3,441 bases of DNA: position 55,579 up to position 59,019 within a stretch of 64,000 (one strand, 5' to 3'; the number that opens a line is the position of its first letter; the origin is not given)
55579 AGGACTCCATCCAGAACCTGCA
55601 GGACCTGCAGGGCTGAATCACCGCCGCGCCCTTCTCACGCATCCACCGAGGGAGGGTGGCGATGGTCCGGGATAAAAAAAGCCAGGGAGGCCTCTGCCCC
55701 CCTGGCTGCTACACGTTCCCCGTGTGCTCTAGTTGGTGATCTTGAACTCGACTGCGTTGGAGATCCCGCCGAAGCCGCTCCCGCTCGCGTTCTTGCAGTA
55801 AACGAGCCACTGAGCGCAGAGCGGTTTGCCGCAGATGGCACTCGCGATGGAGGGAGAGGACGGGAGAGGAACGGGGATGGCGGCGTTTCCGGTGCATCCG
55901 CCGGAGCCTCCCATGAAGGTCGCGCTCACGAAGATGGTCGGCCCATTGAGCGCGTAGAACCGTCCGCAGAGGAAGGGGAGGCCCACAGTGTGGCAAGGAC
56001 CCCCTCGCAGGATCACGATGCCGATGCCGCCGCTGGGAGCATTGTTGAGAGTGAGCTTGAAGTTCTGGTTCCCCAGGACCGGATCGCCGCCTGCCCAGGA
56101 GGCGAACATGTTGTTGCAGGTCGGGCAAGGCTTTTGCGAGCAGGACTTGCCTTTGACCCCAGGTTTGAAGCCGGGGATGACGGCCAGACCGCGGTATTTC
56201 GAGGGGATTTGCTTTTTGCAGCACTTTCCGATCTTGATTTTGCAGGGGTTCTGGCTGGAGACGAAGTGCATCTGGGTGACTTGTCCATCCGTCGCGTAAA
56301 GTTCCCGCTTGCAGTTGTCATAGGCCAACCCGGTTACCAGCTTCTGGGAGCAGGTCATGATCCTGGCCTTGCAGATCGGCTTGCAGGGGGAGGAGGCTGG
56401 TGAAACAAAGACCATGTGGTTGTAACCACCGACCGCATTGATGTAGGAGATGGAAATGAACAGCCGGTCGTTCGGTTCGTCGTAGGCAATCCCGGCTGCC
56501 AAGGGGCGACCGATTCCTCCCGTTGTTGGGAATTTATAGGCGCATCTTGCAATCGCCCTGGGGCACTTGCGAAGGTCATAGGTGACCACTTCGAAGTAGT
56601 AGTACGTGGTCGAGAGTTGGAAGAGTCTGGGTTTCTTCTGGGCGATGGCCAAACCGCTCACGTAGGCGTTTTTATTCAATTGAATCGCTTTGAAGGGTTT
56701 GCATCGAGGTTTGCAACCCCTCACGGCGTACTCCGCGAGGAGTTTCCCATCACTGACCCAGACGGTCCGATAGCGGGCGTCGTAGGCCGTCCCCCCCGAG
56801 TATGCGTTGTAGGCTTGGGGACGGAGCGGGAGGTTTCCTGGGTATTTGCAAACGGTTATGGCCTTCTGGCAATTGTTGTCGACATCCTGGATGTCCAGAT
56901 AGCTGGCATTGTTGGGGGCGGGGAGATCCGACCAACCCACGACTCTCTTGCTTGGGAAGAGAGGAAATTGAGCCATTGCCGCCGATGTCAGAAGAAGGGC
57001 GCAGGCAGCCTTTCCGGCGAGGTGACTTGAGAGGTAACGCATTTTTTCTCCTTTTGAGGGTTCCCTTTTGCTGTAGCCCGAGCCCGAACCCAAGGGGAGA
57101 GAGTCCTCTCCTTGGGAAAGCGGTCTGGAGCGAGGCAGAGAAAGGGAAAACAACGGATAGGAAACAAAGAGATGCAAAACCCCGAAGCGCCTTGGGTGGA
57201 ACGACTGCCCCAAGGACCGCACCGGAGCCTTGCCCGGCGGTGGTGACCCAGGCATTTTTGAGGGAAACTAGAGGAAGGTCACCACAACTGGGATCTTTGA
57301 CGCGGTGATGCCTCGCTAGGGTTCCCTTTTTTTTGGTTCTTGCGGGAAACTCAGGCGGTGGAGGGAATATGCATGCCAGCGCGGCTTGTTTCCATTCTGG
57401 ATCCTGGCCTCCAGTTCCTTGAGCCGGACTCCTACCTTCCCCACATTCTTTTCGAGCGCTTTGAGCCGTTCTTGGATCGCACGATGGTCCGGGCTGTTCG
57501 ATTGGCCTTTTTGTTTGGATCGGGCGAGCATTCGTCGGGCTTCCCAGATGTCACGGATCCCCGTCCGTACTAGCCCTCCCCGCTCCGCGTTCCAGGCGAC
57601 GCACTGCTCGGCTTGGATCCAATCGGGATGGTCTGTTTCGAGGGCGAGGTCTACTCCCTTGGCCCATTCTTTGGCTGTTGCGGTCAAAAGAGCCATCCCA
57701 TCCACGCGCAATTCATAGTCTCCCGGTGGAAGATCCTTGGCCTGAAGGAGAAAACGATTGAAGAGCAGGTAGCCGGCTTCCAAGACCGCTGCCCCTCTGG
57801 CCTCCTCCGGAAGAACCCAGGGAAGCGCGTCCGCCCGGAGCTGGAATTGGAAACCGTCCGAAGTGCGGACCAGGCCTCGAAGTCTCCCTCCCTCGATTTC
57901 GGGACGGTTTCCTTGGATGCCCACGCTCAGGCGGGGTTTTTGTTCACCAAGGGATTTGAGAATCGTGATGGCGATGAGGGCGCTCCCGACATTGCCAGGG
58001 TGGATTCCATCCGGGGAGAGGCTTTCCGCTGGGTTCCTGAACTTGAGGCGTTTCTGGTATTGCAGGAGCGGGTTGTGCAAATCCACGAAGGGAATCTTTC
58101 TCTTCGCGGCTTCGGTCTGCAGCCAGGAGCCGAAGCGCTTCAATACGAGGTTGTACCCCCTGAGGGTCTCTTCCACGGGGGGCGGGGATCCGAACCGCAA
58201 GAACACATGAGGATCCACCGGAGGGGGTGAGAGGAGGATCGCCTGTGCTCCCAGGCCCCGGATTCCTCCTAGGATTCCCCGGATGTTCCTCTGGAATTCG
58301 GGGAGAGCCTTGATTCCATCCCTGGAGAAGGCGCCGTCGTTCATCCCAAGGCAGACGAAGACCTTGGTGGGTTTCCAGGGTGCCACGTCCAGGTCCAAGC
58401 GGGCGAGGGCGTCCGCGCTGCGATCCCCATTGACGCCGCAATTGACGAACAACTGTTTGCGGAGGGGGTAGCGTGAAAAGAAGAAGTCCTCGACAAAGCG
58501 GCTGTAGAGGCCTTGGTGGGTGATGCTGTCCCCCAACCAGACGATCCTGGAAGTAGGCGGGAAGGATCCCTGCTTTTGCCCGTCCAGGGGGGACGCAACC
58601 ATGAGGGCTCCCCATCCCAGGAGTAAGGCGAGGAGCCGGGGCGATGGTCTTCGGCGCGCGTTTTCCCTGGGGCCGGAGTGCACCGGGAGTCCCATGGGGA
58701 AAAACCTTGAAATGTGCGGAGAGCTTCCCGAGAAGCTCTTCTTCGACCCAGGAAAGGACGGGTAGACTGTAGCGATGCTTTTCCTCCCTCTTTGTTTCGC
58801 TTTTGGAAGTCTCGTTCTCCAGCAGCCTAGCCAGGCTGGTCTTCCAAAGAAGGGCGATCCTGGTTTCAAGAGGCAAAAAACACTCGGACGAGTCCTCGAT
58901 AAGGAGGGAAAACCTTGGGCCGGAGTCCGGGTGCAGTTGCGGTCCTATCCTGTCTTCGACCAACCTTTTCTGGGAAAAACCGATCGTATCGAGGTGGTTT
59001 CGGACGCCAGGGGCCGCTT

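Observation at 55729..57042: Secreted 22-cysteine protein: YWTD/NHL-like blades each closed by a CxnC pair, with its own SD, hairpin-containing leader and terminator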

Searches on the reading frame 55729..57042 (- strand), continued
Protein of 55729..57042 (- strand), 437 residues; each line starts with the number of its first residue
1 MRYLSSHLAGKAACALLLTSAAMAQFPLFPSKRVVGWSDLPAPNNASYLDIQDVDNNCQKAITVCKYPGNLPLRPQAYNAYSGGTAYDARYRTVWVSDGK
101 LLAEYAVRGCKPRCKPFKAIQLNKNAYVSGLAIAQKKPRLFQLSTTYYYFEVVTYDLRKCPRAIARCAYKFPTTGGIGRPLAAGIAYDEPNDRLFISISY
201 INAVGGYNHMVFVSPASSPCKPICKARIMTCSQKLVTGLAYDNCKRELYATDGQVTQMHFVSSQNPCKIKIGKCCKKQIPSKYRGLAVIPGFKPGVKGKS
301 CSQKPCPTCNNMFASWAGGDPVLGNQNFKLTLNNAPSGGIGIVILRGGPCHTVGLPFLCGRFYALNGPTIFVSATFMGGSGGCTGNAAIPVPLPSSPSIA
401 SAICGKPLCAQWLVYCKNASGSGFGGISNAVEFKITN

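Call 34: find_encoding_contigs(protein=P0024, flank=8000, max_places=1)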
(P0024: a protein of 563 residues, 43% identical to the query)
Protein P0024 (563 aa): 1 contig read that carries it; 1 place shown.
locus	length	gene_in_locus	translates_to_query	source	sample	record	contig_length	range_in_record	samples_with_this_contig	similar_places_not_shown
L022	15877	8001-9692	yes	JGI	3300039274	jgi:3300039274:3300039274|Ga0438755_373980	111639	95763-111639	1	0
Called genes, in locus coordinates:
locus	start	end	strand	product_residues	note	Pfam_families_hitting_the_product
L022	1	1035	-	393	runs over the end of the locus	PF00512:HisKA, PF02518:HATPase_c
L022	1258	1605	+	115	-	-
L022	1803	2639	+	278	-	-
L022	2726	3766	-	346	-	PF04087:DUF389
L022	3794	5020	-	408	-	-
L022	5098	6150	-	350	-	PF00440:TetR_N, PF10006:DUF2249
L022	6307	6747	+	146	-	PF01814:Hemerythrin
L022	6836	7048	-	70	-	-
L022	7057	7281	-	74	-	-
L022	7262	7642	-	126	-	-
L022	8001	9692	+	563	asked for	-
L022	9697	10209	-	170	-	PF13302:Acetyltransf_3, PF13420:Acetyltransf_4, PF00583:Acetyltransf_1, PF13508:Acetyltransf_7 (weak)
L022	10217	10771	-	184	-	-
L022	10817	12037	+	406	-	-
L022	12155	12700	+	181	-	PF07291:MauE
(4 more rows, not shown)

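Call 35: find_encoding_contigs(protein=P0033, flank=8000, max_places=1)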
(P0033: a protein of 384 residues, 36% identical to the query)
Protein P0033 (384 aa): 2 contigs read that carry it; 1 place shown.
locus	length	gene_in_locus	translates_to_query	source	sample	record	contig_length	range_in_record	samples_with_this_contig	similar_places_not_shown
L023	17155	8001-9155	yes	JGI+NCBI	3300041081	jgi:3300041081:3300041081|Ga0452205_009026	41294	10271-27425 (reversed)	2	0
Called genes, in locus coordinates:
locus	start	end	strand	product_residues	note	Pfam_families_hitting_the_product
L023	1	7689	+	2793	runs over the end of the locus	PF10091:Glycoamylase, PF06165:GH94_b-supersand, PF17167:Glyco_hydro_94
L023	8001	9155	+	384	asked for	-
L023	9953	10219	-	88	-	PF01312:Bac_export_2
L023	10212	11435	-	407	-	PF02120:Flg_hook (weak)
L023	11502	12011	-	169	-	-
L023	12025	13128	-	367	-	PF13424:TPR_12 (faint), PF14559:TPR_19 (faint), PF07719:TPR_2 (faint), PF13431:TPR_17 (faint)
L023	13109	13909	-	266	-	PF04542:Sigma70_r2 (weak), PF08281:Sigma70_r4_2 (weak)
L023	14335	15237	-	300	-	-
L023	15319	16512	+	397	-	PF08331:QueG_DUF1730, PF03130:HEAT_PBS (faint), PF12838:Fer4_7 (weak), PF13484:Fer4_16, PF00514:Arm (faint), PF13646:HEAT_2, PF13513:HEAT_EZ (weak)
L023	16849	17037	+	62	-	-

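Call 46: search_protein_families(library=pfam, alignment_id=A1, max_evalue=1)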
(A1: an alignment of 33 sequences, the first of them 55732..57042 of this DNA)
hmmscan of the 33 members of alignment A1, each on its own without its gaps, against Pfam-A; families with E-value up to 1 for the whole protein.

A. member 1, window:55732-57042:- (437 aa): 1 family
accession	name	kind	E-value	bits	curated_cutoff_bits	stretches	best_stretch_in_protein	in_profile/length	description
PF13913.12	zf-C2HC_2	-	0.23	11.7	27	1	304-316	3-15/25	zinc-finger of a C2HC-type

B. families by the number of members that match (of 33 scanned): 4 families
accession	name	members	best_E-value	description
PF02018.23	CBM_4_9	11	4e-06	Carbohydrate binding domain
PF11743.13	DUF3301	1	0.057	Protein of unknown function (DUF3301)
PF06271.18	RDD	1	0.19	RDD family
PF13913.12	zf-C2HC_2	1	0.23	zinc-finger of a C2HC-type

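Call 56: search_protein_families(library=pfam, proteins=[P0014, P0017, P0025, P0050, P0083, P0121], max_evalue=0.1)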
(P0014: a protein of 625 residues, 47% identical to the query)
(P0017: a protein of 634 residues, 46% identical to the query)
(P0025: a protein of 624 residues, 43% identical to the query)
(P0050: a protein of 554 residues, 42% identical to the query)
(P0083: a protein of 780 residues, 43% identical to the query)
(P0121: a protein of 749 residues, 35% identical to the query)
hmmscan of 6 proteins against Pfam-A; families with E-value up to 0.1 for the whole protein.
P0014 (625 aa): 1 family
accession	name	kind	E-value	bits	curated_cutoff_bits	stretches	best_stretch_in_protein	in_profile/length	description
PF02018.23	CBM_4_9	-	4e-06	27.7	25.9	1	106-183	54-120/136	Carbohydrate binding domain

P0017 (634 aa): 1 family
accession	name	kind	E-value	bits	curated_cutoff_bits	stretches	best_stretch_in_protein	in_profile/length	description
PF02018.23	CBM_4_9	-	0.0021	18.9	25.9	1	105-185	51-119/136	Carbohydrate binding domain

P0025 (624 aa): 0 families

P0050 (554 aa): 1 family
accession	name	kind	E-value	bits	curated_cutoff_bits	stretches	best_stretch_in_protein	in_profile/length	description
PF09471.16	Peptidase_M64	-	6.7e-08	32.5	26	1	15-56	258-300/302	IgA Peptidase M64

P0083 (780 aa): 0 families

P0121 (749 aa): 3 families
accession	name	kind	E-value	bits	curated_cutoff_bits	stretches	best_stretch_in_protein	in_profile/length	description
PF08308.17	PEGA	-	7e-05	23.1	20.8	1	224-275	3-55/71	PEGA domain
PF07719.23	TPR_2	-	0.025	15.1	27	1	119-149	3-33/34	Tetratricopeptide repeat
PF01436.27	NHL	-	0.044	14.3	20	0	557-573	5-20/28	NHL repeat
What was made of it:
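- On NHL repeat (PF01436): P0121 scores E 0.044, 14.3 bits against a cut-off of 20 (call 56).
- A CBM_4_9-like module is fused in a subfamily (calls 46, 56), and CBMs are most often attached to carbohydrate-active enzymes (general knowledge).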

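Call 63: search_protein_families(library=pfam, proteins=[L006:1912-3807:+, L018:2898-5201:+, L018:10444-13485:-, L015:10809-12548:+, L020:16537-17874:-, L015:7310-8551:-, L005:11774-12247:+], max_evalue=0.01)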
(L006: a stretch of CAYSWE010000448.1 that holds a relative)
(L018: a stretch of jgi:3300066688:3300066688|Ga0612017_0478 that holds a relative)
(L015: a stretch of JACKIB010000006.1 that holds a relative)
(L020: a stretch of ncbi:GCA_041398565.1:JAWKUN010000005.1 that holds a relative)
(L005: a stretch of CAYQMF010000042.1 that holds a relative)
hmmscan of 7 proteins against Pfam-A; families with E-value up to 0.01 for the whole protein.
L006:1912-3807:+ (632 aa): 1 family
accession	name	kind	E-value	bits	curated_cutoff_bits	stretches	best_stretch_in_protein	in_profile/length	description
PF13313.11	DUF4082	-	0.0036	17.7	28.4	1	397-480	22-99/143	Domain of unknown function (DUF4082)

L018:2898-5201:+ (768 aa): 1 family
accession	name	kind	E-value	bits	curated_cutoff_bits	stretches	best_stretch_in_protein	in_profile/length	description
PF13385.13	Laminin_G_3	-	2.9e-09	37.7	27.6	1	501-643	17-151/151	Concanavalin A-like lectin/glucanases superfamily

L018:10444-13485:- (1014 aa): 0 families

L015:10809-12548:+ (580 aa): 0 families

L020:16537-17874:- (446 aa): 0 families

L015:7310-8551:- (414 aa): 0 families

L005:11774-12247:+ (158 aa): 0 families

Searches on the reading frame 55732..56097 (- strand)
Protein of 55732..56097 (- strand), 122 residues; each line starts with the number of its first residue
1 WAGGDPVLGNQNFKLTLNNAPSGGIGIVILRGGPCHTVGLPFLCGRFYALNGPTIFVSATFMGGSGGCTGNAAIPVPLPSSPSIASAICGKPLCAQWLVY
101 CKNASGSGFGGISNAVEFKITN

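Call 44: find_homologous_proteins(query=A2, max_evalue=0.01)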
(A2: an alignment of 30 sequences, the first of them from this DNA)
Query A2 (30 sequences) (122 aa, profile of the alignment): 1 proteins with E <= 0.01 among 6111 candidates.
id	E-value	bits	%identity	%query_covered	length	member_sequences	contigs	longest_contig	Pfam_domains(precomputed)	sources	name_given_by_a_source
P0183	3.2e-23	100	37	98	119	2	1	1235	-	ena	-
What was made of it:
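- The big-database search with the domain profile returned almost nothing (call 44).
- Tried and rejected: A big-database search with the C-terminal domain profile returned a single fragment (call 44).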

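Call 59: predict_structure(alignment_id=A2)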
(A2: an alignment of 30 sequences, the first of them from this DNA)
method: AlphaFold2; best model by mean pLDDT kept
length: 122 residues; sequences in the alignment: 30
mean_pLDDT: 90.5   pTM: 0.81
mean pLDDT of the five models: 90.5, 89.4, 86.9, 86.0, 84.3
residues with pLDDT >= 90: 75; 70-90: 47; 50-70: 0; < 50: 0
segments of 3 or more residues with pLDDT < 50: none
pLDDT, mean of each block of 10 residues (from residue 1): 87 94 94 92 91 93 90 89 89 95 79 94 83
secondary structure, 60 per line:
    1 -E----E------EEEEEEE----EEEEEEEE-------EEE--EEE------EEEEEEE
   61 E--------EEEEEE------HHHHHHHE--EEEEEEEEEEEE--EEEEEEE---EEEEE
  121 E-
elements in order: E14-20 E25-32 E40-42 E45-47 E54-61 E70-75 H82-88 E92-103 E106-112 E116-121
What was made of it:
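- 55732..56091 (-): C-terminal Ig/FN3-like beta-sandwich (aa 318-437) with C350, C359, C383, C404, C409 and C416. The domain model has pLDDT 90.5 (call 59).
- The domain model of the sandwich has pLDDT 90.5 (call 59).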

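Call 61: fold_search(model_id=the predicted structure, library=pdb)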
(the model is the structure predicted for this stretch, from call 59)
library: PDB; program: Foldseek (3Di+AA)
matches with E <= 10: 804; with E <= 0.001: 0
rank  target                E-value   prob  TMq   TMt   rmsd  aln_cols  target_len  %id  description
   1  1xo8_MODEL_1_A        9.8e-02  0.91  0.45  0.39   5.1       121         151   14  Solution structure of AT1g01470 from Arabidopsis Thaliana (released 2004-10-19)
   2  1ajw_MODEL_1_A        9.8e-02  0.60  0.38  0.34   6.1       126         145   12  STRUCTURE OF RHOGDI: A C-TERMINAL BINDING DOMAIN TARGETS AN N-TERMINAL INHIBITORY PEPTIDE TO GTPASES, NMR, 20  (released 1997-11-19)
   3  6wdp                  1.2e-01  0.97  0.45  0.28   5.2       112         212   12  Interleukin 12 receptor subunit beta-1 (released 2021-02-24)
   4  8uin_A                1.2e-01  0.80  0.41  0.10   7.5       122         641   12  Structure of the C3bBb-albicin complex (released 2024-05-08)
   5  3qht_C                1.3e-01  0.95  0.40  0.50   4.6       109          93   12  Crystal Structure of the Monobody ySMB-1 bound to yeast SUMO (released 2011-05-11)
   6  6z5y_A                1.6e-01  0.63  0.37  0.28   5.7       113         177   12  Structure of a novel LPMO from Phytophthora infestans (released 2021-08-11)
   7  4ph8_A                1.7e-01  0.33  0.33  0.29  10.4       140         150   13  Crystal structure of AggA, the major subunit of aggregative adherence fimbriae type I (AAF/I) from the Escherichia col (released 2014-10-01)
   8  8pb1_C                1.8e-01  0.77  0.37  0.26   6.1       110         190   10  Cryo-EM structure of a pre-dimerized murine IL-12 complete extracellular signaling complex (Class 1), obtained after l (released 2024-02-07)
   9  7yzx_A                1.9e-01  0.28  0.30  0.06  11.4       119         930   11  ScpA from Streptococcus pyogenes, D783A mutant. (released 2022-08-31)
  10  8dc6_A                2.0e-01  0.38  0.35  0.25  14.2       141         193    9  Crystal structure of p53 Y220C covalently bound to indole KG6 (released 2022-10-12)
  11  7l0g_H                2.3e-01  0.72  0.37  0.46   6.3       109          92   12  Monobody 12VC1 Bound to HRAS(G12C) (released 2021-03-24)
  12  8dc6_D                2.5e-01  0.66  0.43  0.30  10.9       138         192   11  Crystal structure of p53 Y220C covalently bound to indole KG6 (released 2022-10-12)
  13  1xf1_A                2.5e-01  0.54  0.40  0.07   9.3       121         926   11  Structure of C5a peptidase- a key virulence factor from Streptococcus (released 2005-11-22)
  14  8bty_A                2.6e-01  0.51  0.39  0.07   9.4       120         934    9  Structure of the active form of ScpB, the C5a-peptidase from Streptococcus agalactiae. (released 2023-11-15)
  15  4qo1_B                2.6e-01  0.20  0.31  0.21  14.1       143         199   12  p53 DNA binding domain in complex with Nb139 (released 2014-10-29)
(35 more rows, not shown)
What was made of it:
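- The fold is Ig/FN3-like (calls 59, 61), as T9SS C-terminal domains are (general knowledge).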

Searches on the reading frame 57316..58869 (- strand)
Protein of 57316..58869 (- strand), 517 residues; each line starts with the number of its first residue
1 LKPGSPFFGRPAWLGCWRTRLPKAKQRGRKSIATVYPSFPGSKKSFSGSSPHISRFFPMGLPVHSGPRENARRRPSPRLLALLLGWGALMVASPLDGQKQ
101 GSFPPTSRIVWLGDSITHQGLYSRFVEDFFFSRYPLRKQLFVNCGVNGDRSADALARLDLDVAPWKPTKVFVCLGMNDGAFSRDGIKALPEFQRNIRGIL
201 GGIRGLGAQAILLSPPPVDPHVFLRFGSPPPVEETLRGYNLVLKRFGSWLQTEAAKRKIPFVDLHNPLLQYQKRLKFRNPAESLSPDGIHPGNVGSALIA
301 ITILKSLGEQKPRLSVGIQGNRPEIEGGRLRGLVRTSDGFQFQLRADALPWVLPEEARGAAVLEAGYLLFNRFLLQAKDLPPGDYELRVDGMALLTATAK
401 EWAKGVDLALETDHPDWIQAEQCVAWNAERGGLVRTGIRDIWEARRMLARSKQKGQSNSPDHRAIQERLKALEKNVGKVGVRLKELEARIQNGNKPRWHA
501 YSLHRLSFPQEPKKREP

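Call 15: search_protein_families(library=pfam, proteins=[window:57316-58869:-], max_evalue=0.001)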
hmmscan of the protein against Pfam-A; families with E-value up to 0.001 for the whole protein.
window:57316-58869:- (517 aa): 2 families
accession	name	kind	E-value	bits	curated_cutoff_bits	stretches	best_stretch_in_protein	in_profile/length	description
PF13472.12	Lipase_GDSL_2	-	9e-19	69.1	32.9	1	112-297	2-177/178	GDSL-like Lipase/Acylhydrolase family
PF00657.28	Lipase_GDSL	-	8.2e-11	42.9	23.6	1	109-300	1-205/208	GDSL-like Lipase/Acylhydrolase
